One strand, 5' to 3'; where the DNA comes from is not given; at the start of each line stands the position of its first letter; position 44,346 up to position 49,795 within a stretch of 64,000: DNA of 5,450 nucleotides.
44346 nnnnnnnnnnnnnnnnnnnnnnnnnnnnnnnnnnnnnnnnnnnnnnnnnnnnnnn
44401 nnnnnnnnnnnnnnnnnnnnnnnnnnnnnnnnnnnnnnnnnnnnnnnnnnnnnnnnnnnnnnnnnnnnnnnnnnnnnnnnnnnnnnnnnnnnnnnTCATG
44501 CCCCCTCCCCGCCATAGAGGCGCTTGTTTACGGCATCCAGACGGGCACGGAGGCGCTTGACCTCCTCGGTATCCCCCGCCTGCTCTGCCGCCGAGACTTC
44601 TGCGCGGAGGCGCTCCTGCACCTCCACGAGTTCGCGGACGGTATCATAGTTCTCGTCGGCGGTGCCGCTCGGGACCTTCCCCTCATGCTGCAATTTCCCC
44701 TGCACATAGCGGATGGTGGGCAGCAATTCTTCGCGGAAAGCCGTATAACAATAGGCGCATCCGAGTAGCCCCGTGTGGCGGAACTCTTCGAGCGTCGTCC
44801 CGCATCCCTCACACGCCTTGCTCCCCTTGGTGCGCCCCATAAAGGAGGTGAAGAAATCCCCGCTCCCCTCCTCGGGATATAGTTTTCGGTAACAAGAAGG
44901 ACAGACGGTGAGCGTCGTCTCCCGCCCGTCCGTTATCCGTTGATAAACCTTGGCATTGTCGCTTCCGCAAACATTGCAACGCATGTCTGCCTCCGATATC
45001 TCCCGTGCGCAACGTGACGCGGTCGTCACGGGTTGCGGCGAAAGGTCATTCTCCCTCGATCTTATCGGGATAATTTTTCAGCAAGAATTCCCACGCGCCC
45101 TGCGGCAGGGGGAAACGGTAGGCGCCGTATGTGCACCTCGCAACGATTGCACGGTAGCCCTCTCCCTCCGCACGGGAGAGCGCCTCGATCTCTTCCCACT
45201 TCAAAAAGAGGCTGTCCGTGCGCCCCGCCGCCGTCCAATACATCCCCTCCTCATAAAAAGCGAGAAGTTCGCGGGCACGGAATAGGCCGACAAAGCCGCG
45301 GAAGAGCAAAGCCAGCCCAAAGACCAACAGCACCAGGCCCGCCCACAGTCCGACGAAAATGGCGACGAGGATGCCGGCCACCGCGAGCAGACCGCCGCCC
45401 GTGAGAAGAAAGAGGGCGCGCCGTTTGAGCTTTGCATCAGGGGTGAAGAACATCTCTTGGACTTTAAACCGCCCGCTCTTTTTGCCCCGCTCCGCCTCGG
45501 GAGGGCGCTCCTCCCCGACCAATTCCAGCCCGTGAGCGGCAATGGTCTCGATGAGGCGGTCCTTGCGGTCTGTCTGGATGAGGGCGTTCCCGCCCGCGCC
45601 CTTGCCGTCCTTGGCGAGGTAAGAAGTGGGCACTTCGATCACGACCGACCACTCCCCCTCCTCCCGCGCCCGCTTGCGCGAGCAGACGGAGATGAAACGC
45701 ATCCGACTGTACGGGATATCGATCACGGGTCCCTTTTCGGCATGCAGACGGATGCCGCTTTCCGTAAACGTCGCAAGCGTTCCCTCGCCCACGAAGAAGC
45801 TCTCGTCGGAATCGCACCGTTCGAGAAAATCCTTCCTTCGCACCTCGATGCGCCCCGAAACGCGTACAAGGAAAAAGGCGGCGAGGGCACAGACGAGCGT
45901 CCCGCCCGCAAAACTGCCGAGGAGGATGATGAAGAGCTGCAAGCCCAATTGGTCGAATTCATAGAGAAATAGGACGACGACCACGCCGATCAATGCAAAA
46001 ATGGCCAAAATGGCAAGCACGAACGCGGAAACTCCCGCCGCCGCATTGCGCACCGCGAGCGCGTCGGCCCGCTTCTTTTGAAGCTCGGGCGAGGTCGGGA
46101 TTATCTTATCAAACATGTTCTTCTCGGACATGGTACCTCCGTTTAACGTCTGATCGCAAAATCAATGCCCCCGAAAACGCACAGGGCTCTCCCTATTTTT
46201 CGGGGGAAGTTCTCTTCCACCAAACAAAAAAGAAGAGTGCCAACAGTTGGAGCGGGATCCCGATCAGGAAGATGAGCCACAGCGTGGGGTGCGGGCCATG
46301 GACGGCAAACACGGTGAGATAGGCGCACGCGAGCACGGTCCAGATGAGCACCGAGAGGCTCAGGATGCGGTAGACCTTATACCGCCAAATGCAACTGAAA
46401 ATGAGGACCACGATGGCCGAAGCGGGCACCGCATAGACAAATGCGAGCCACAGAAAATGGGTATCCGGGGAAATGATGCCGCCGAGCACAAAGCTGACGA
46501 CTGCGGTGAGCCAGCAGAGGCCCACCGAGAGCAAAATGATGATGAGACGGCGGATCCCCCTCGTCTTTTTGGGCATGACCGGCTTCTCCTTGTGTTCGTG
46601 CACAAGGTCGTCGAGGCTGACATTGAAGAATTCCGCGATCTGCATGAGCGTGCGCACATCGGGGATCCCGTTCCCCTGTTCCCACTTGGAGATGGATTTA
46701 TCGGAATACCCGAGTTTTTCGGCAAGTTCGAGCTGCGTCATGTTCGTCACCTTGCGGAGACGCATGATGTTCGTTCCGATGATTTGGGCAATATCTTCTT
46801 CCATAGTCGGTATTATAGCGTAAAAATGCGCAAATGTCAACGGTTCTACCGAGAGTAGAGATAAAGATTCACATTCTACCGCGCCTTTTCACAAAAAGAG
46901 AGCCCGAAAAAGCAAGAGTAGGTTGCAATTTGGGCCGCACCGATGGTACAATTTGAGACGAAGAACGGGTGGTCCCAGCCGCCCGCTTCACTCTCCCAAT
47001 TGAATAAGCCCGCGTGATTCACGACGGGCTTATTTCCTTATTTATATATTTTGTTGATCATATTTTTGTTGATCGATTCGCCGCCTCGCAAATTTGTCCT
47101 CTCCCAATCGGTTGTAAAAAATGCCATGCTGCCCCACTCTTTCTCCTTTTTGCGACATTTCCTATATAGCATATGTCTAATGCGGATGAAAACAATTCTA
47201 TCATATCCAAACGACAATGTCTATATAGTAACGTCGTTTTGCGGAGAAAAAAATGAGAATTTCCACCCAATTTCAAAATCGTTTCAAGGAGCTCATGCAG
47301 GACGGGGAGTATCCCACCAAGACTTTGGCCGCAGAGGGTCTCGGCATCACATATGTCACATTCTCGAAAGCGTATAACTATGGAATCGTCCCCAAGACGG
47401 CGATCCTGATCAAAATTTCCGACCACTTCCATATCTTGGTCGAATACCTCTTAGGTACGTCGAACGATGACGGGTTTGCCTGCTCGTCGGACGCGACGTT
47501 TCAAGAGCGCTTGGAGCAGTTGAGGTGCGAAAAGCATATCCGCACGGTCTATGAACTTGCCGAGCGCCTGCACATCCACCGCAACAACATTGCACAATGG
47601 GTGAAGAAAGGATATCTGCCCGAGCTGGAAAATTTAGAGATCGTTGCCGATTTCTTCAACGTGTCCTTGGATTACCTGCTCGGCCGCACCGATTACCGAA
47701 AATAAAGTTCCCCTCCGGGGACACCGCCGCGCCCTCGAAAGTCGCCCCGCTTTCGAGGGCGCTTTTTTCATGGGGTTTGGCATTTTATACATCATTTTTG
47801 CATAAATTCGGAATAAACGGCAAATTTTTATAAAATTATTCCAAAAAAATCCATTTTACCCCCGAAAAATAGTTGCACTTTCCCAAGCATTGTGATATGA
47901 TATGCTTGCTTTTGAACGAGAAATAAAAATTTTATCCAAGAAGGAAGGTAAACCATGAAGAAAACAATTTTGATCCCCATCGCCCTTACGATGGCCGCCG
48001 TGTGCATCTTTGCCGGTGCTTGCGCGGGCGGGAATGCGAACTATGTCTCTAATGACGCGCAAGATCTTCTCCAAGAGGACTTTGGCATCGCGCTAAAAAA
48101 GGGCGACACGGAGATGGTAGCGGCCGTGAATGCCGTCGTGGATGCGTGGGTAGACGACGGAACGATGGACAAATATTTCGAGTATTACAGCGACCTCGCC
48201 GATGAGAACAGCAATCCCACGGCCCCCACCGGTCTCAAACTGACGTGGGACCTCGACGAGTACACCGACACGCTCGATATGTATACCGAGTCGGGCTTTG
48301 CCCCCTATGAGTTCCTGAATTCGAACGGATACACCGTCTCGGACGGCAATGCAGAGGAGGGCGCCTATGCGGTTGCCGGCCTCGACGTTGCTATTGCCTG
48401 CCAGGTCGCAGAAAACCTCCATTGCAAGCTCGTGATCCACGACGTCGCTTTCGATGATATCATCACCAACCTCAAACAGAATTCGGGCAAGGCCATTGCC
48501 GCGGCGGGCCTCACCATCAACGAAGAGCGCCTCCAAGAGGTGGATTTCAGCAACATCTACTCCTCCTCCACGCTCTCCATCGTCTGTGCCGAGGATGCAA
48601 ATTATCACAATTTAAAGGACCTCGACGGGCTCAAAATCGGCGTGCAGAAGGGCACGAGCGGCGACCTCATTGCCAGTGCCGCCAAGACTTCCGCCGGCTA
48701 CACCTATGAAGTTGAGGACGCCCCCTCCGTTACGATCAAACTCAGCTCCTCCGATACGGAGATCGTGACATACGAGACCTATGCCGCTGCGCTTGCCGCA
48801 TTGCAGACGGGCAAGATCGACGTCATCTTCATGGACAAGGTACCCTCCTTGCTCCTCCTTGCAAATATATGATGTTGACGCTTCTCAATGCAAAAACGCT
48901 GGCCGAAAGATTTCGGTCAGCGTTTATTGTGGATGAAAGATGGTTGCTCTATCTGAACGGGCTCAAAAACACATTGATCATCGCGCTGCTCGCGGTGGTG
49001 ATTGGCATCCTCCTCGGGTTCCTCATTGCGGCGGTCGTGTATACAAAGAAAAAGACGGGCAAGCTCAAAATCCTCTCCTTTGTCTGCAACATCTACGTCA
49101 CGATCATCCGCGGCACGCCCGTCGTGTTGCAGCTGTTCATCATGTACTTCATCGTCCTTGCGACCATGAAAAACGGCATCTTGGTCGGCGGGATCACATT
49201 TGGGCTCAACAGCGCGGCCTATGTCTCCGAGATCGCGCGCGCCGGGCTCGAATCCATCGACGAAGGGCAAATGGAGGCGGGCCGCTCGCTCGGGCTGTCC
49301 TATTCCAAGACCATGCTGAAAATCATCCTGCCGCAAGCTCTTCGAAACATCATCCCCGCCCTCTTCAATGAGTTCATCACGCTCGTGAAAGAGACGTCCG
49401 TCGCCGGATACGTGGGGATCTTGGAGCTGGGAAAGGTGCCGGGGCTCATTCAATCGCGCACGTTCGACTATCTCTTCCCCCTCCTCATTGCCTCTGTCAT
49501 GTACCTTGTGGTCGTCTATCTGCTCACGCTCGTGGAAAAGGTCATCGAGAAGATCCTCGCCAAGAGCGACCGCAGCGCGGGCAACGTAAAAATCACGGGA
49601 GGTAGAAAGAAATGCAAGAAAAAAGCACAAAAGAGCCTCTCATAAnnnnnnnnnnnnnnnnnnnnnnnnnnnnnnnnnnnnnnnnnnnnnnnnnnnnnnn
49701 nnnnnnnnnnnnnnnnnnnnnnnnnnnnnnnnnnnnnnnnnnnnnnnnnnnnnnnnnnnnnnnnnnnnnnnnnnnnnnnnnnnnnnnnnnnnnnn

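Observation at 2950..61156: Hyper-abundant word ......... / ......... (extended YACC-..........-S) in 3' UTRs and, always in one reading frame, inside unrelated genes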

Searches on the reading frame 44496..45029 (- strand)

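Call 33: search_protein_families(library=pfam, proteins=[window:44496-45029:-])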
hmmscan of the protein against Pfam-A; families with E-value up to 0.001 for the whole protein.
window:44496-45029:- (177 aa): 1 family
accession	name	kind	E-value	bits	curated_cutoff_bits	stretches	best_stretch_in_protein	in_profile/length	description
PF12773.13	DZR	-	0.00011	22.7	27.3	0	5-52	2-36/45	Double zinc ribbon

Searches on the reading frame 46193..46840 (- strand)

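Call 33: search_protein_families(library=pfam, proteins=[window:46193-46840:-])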
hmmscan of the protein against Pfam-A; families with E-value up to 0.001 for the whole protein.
window:46193-46840:- (215 aa): 5 families
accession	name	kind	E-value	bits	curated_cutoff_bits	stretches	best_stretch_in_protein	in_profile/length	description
PF01381.28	HTH_3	-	2.2e-14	53.7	23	1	25-79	1-55/55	Helix-turn-helix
PF12844.13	HTH_19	-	2e-11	44.1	30.2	1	24-81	3-60/64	Helix-turn-helix domain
PF13560.12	HTH_31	-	8.7e-07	29.6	27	1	27-79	8-61/64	Helix-turn-helix domain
PF07022.19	Phage_CI_repr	-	8.2e-06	26.5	22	1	25-84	3-62/65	Bacteriophage CI repressor helix-turn-helix domain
PF13443.12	HTH_26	-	1.1e-05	26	22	1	27-80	4-58/63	Cro/C1-type HTH DNA-binding domain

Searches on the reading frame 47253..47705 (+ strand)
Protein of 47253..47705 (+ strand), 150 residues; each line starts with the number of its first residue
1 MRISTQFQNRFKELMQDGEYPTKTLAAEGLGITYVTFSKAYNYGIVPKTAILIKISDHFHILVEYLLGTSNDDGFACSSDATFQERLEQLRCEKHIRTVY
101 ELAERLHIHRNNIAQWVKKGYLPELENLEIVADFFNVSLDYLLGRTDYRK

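Call 34: search_protein_families(library=pfam, proteins=[window:47253-47705:+])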
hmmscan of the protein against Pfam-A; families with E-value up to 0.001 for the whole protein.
window:47253-47705:+ (150 aa): 5 families
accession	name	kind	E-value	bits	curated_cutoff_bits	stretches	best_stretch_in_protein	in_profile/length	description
PF01381.28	HTH_3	-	3.6e-10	40.2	23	1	87-142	1-55/55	Helix-turn-helix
PF13443.12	HTH_26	-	3.1e-08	34.2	22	1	86-143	1-58/63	Cro/C1-type HTH DNA-binding domain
PF12844.13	HTH_19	-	1.6e-06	28.4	30.2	1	85-143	2-59/64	Helix-turn-helix domain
PF07022.19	Phage_CI_repr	-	0.00013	22.7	22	0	100-144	16-59/65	Bacteriophage CI repressor helix-turn-helix domain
PF14162.11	YozD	-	0.00086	20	27.5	0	115-144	20-46/56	YozD-like protein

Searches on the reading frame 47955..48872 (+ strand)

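Call 34: search_protein_families(library=pfam, proteins=[window:47955-48872:+])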
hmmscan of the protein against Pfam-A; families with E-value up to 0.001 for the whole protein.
window:47955-48872:+ (305 aa): 1 family
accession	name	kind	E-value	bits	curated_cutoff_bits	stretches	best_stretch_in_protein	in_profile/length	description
PF00497.25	SBP_bac_3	-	2.2e-20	73.2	26.4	1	111-216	5-95/132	Bacterial extracellular solute-binding proteins, family 3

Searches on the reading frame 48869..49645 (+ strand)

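Call 34: search_protein_families(library=pfam, proteins=[window:48869-49645:+])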
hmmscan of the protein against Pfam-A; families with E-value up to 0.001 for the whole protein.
window:48869-49645:+ (258 aa): 1 family
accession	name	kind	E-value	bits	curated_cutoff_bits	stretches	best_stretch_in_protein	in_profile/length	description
PF00528.27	BPD_transp_1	-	1.3e-22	80.8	26.4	1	46-228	1-180/184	Binding-protein-dependent transport system inner membrane component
